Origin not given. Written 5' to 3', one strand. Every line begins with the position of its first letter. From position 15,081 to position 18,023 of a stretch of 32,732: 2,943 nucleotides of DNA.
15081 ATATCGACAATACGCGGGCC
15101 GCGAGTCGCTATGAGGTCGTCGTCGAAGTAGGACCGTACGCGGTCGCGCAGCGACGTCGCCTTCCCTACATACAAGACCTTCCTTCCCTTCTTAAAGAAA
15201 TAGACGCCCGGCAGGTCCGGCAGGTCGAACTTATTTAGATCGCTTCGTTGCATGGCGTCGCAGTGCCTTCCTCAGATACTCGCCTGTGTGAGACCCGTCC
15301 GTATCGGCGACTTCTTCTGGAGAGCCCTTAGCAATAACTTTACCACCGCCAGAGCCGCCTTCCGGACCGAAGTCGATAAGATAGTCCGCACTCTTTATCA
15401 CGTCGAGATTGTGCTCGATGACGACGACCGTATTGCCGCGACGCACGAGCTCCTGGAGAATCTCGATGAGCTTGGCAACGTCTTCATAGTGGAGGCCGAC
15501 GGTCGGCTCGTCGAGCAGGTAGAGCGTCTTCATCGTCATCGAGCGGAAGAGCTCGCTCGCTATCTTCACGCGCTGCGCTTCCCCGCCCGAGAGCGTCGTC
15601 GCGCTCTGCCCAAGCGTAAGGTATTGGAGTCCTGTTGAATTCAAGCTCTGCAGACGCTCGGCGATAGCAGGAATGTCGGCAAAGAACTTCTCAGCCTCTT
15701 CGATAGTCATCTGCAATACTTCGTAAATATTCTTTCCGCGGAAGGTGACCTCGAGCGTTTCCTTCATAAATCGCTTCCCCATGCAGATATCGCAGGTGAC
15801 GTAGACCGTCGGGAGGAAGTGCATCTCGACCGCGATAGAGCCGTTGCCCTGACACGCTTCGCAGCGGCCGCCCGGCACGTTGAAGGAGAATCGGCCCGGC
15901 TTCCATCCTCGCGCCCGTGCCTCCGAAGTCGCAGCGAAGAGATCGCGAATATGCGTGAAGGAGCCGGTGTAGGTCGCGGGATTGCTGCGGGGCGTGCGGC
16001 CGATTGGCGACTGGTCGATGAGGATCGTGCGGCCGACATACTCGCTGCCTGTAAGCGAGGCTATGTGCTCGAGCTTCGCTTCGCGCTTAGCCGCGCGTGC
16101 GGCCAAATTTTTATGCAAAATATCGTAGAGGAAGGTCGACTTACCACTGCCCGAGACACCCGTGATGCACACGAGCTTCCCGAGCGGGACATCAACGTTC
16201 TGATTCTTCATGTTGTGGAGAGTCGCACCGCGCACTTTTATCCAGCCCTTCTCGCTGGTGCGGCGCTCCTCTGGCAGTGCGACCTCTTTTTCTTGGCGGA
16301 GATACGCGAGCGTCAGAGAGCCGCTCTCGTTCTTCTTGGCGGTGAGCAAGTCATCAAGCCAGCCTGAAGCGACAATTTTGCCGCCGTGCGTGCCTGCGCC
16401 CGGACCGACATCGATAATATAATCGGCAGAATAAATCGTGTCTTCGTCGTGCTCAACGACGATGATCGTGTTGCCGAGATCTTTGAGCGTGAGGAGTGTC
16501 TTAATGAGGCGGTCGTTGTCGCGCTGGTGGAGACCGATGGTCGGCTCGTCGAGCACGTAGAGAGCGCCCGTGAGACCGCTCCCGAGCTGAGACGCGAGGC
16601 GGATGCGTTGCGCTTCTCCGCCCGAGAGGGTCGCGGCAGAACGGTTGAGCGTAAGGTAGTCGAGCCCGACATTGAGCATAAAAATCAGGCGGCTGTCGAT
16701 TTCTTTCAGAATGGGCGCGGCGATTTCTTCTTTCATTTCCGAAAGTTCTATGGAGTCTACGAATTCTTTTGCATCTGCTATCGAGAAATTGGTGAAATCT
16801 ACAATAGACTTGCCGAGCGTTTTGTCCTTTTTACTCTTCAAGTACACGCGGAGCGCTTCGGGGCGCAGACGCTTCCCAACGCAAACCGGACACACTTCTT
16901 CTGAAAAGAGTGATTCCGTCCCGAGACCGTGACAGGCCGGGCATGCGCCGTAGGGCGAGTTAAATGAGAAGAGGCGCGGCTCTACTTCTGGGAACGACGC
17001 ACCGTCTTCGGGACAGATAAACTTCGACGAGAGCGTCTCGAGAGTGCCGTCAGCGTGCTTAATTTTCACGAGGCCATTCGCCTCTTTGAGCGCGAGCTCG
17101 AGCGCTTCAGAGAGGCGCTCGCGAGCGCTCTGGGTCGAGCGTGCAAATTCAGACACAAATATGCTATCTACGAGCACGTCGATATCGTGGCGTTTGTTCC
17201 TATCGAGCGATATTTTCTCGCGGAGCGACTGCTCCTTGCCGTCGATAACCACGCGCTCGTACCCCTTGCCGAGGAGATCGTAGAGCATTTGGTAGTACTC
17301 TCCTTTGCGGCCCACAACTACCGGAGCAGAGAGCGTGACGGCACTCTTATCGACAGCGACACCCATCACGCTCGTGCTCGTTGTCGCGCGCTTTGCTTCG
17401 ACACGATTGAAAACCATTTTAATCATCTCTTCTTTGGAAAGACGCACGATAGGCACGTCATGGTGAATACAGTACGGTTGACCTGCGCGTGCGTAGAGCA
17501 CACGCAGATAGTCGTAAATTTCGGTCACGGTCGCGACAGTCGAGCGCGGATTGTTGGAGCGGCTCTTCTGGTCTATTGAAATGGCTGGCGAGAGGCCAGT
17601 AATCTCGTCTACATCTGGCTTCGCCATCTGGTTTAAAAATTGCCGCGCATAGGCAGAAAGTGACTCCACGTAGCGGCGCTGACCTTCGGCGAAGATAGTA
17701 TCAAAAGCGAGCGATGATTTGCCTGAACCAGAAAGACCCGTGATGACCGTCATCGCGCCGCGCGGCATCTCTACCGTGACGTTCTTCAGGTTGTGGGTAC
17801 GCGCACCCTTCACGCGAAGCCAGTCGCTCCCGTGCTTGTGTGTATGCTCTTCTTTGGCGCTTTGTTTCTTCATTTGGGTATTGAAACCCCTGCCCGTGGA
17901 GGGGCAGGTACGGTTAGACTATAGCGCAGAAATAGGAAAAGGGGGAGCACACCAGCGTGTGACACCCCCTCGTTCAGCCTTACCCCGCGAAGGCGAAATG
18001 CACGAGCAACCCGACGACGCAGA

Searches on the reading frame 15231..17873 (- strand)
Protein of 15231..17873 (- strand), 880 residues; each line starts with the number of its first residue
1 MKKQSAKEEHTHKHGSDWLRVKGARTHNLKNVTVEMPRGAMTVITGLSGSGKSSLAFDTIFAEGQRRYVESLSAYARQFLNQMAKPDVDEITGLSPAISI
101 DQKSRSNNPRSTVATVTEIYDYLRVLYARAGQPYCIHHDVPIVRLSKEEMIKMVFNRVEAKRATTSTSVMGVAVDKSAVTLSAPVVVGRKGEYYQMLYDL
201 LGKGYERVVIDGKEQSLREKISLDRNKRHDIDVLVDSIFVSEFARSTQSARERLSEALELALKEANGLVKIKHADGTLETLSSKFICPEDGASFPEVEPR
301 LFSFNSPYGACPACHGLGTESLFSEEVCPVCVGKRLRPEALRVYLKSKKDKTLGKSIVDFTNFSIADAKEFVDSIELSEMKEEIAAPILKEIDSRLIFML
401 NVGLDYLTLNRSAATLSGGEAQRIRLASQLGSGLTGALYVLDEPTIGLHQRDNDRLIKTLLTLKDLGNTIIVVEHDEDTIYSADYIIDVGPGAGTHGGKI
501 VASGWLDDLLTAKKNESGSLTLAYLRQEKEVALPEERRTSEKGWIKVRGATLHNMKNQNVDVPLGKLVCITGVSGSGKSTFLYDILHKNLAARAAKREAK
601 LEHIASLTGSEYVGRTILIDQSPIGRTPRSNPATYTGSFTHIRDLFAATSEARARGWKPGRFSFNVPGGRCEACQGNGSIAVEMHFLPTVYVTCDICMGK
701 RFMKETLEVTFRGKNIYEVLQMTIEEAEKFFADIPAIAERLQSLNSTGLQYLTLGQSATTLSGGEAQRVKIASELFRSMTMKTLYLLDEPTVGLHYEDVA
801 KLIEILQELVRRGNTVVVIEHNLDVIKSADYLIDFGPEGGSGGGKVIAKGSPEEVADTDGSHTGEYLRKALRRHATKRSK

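Call 7: search_protein_families(library=pfam, proteins=[window:15231-17873:-], max_evalue=0.001)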
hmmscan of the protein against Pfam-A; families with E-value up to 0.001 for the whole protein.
window:15231-17873:- (880 aa): 15 families
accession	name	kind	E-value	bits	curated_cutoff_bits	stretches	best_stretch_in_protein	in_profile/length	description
PF17760.6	UvrA_inter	-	5.1e-23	81.5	23.3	1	175-275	15-109/109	UvrA interaction domain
PF00005.33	ABC_tran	-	1.5e-22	81.1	25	1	736-791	84-136/137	ABC transporter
PF02463.25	SMC_N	-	1.3e-11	44.8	40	0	24-489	10-211/220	RecF/RecN/SMC N terminal domain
PF13304.12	AAA_21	-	1.2e-09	39.2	27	0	769-818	245-295/304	AAA domain, putative AbiEii toxin, Type IV TA system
PF13555.12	AAA_29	-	5.5e-09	36.1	27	0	30-55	13-38/61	P-loop containing region of AAA domain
PF13191.12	AAA_16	-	1.8e-06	29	32.6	0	35-79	20-63/167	AAA ATPase domain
PF13476.12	AAA_23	-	3.1e-06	28.4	27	0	19-55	2-35/201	AAA domain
PF00684.25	DnaJ_CXXCXGXG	-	1.7e-05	25.4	32.7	0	670-701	17-51/65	DnaJ central domain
PF20703.3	nSTAND1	-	2.8e-05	24.3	27.1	0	25-97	19-87/379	Novel STAND NTPase 1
PF03193.22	RsgA_GTPase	-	3.9e-05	24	30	0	5-56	73-123/174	RsgA GTPase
PF13481.12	AAA_25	-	0.0001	22.4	27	0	35-59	28-53/195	AAA domain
PF13671.12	AAA_33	-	0.00015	22.5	27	0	567-586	1-20/143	AAA domain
PF20720.3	nSTAND3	-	0.00027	21.1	27.2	0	566-591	18-43/155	Novel STAND NTPase 3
PF13175.12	AAA_15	-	0.00069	19.8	32.1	0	782-819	329-366/374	AAA ATPase domain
PF23337.1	PTHB1_pf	-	0.00086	19.7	24.7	0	728-785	31-86/110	PTHB1 platform domain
